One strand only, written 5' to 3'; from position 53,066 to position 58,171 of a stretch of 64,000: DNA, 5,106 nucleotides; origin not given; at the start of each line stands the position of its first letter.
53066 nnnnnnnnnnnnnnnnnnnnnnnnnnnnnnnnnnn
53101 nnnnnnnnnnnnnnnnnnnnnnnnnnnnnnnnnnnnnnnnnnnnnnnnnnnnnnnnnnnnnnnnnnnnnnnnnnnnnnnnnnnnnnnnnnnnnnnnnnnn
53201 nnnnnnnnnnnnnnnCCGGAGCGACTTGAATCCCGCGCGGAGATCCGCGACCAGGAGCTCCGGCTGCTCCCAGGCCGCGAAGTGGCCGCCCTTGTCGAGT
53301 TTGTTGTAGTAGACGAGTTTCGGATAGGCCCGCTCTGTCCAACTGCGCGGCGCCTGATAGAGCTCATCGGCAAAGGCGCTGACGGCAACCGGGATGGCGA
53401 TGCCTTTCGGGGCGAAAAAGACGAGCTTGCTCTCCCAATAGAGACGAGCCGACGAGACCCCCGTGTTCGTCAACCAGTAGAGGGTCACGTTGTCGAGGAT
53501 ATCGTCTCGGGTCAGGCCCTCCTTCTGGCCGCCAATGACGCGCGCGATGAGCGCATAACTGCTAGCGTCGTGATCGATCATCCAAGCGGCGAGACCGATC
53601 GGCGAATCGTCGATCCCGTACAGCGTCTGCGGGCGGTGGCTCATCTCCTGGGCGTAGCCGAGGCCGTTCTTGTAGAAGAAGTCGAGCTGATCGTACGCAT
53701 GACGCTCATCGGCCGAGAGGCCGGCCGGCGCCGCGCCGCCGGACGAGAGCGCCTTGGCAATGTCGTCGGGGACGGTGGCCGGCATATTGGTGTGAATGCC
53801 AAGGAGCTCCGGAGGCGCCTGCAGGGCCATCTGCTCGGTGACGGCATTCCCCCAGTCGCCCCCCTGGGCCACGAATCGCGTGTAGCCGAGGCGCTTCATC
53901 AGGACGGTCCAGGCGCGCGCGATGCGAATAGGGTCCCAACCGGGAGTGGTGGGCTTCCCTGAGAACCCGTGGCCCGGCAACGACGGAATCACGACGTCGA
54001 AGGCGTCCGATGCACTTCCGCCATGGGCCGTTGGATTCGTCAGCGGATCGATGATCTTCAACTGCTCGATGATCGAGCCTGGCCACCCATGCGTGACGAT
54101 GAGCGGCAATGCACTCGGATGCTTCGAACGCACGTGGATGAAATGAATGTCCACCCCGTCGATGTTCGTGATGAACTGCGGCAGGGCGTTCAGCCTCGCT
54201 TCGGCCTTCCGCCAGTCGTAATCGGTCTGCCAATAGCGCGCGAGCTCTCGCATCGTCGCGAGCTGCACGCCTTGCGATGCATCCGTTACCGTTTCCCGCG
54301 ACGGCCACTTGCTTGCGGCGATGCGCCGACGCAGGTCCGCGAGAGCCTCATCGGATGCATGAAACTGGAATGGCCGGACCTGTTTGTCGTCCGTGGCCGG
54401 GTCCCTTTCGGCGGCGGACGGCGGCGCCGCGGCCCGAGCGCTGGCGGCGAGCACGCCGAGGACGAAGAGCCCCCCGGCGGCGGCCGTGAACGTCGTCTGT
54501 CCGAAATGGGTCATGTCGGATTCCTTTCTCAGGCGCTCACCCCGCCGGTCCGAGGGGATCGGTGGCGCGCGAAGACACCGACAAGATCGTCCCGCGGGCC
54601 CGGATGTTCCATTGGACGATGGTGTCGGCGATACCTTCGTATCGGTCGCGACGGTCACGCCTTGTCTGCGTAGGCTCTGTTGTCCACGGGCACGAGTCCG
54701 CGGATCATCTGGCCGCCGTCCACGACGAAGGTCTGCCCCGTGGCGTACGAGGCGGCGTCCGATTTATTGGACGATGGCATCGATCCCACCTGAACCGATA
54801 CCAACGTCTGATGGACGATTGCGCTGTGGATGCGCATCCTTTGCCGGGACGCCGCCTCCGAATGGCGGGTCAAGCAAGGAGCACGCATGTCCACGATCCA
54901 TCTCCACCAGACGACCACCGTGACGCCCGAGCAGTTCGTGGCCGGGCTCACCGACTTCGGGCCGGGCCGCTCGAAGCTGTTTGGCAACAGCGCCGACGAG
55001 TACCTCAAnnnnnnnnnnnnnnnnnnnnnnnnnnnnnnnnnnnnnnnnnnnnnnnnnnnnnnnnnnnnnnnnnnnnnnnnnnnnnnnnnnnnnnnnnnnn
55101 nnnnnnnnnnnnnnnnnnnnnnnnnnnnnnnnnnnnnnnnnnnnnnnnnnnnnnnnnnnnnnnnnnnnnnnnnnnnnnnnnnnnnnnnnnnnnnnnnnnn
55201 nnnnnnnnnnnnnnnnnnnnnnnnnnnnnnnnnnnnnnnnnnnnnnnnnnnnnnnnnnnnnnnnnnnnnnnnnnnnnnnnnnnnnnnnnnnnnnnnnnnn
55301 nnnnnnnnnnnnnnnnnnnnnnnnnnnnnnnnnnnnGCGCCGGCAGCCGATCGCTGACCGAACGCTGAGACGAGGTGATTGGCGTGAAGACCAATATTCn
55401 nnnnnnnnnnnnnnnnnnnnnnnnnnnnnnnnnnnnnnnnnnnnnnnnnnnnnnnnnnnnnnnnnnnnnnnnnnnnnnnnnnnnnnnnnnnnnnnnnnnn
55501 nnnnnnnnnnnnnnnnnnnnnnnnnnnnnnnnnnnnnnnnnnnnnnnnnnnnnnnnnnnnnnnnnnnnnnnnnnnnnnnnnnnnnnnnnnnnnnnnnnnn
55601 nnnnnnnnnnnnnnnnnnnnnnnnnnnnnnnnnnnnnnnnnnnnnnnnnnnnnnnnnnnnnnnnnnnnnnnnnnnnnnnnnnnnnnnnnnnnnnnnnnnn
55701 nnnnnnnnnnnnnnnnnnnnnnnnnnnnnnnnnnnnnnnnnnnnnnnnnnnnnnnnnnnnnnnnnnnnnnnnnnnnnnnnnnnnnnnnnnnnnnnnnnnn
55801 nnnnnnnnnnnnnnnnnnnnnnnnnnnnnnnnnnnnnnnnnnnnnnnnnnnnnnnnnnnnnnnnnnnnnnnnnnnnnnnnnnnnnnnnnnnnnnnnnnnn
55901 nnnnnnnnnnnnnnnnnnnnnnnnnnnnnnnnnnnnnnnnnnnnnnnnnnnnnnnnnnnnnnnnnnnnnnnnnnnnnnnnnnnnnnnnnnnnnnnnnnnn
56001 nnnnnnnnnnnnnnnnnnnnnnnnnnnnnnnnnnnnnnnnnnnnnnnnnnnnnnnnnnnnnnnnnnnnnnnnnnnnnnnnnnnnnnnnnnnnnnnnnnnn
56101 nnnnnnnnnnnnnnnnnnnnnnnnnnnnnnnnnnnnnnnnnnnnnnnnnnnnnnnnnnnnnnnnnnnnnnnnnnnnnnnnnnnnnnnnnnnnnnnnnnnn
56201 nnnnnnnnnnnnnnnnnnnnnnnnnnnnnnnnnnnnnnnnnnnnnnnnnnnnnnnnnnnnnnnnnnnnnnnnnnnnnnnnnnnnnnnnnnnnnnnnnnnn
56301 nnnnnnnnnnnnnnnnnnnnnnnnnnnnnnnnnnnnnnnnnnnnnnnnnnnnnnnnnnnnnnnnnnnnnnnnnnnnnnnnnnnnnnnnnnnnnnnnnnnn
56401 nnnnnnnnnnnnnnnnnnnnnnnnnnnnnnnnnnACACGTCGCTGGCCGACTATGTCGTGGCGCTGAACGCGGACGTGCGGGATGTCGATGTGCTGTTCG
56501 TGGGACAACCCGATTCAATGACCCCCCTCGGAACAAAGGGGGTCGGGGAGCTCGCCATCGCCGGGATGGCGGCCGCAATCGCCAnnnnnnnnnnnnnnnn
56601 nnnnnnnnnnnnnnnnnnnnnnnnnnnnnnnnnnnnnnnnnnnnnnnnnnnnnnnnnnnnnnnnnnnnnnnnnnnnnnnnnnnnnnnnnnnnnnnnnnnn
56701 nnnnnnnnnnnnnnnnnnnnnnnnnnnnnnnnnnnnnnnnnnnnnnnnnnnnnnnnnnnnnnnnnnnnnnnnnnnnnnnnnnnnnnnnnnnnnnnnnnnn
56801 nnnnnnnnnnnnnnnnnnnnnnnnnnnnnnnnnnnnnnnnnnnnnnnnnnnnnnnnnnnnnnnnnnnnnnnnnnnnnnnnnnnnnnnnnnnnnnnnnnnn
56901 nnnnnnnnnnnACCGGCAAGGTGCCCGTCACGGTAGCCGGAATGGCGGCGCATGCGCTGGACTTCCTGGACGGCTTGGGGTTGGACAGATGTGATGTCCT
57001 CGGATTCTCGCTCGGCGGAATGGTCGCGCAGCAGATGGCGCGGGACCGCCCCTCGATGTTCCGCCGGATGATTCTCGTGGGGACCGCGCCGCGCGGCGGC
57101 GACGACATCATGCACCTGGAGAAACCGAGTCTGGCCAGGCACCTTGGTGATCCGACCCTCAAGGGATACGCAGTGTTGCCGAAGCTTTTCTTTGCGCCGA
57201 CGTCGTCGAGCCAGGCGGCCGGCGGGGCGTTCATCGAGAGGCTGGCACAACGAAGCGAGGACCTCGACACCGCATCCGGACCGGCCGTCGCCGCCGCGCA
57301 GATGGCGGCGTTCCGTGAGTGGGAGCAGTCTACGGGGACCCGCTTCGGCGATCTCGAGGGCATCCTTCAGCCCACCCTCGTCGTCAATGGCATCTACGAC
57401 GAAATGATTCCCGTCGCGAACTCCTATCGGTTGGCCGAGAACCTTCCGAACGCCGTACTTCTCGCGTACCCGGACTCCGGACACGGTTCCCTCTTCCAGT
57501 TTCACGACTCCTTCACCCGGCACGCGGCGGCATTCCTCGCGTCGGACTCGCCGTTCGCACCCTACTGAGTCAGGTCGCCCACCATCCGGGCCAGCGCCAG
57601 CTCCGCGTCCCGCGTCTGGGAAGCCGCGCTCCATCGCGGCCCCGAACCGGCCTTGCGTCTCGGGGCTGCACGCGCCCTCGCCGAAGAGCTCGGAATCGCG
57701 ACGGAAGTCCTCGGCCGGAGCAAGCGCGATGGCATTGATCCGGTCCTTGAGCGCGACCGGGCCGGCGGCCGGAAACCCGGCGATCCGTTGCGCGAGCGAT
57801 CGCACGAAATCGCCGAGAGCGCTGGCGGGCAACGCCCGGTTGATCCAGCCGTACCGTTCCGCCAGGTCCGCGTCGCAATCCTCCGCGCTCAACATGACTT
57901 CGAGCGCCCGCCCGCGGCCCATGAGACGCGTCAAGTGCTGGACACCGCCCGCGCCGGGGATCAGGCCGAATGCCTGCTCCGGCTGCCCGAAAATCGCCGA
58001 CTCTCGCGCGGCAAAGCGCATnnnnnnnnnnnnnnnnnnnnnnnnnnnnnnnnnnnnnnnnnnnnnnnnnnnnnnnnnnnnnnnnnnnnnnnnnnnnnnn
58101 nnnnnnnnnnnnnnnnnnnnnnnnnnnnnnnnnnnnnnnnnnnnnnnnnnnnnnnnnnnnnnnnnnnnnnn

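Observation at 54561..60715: Paired ~100-nt intergenic cassettes carrying the 7-1-7 imperfect palindrome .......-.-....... flanked by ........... (A, B, E)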

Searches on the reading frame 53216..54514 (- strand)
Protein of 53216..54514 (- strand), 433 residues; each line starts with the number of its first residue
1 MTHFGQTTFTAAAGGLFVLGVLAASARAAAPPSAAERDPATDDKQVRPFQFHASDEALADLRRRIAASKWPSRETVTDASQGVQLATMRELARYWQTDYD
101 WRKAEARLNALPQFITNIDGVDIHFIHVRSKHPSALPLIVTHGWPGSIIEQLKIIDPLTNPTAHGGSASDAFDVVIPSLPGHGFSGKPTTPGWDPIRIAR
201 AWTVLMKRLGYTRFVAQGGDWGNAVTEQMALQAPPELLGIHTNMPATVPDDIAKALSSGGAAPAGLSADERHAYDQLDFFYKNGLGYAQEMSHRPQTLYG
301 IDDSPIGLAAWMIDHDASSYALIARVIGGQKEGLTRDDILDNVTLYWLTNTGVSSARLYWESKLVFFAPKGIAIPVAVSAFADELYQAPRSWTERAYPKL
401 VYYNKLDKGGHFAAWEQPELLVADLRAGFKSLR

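Call 10: search_protein_families(library=pfam, proteins=[window:53216-54514:-], max_evalue=0.01)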
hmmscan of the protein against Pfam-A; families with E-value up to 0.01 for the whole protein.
window:53216-54514:- (433 aa): 3 families
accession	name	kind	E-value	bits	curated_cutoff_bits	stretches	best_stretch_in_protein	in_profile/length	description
PF06441.18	EHN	-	2.9e-39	134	22.8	1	46-150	1-106/107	Epoxide hydrolase N terminus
PF00561.26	Abhydrolase_1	-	3.3e-11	43.8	25.8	1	137-245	2-102/245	alpha/beta hydrolase fold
PF12697.13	Abhydrolase_6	-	0.00044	21.4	26.3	1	139-423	2-216/217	Alpha/beta hydrolase family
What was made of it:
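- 53213..54514 (-): Target gene EH1 (epoxide hydrolase). call 10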

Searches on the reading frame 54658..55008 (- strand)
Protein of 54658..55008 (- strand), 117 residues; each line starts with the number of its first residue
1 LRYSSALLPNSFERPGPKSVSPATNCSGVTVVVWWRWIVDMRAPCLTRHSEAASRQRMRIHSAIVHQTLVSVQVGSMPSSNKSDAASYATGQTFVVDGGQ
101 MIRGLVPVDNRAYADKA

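Call 10: search_protein_families(library=pfam, proteins=[window:54658-55008:-], max_evalue=0.01)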
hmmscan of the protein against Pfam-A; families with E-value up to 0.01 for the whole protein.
window:54658-55008:- (117 aa): 0 families

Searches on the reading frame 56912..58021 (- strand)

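Call 10: search_protein_families(library=pfam, proteins=[window:56912-58021:-], max_evalue=0.01)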
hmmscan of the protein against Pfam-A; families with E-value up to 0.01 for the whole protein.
window:56912-58021:- (370 aa): 1 family
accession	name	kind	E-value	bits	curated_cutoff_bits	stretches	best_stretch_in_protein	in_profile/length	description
PF00378.25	ECH_1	-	9.2e-13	48.5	27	1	5-99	115-209/251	Enoyl-CoA hydratase/isomerase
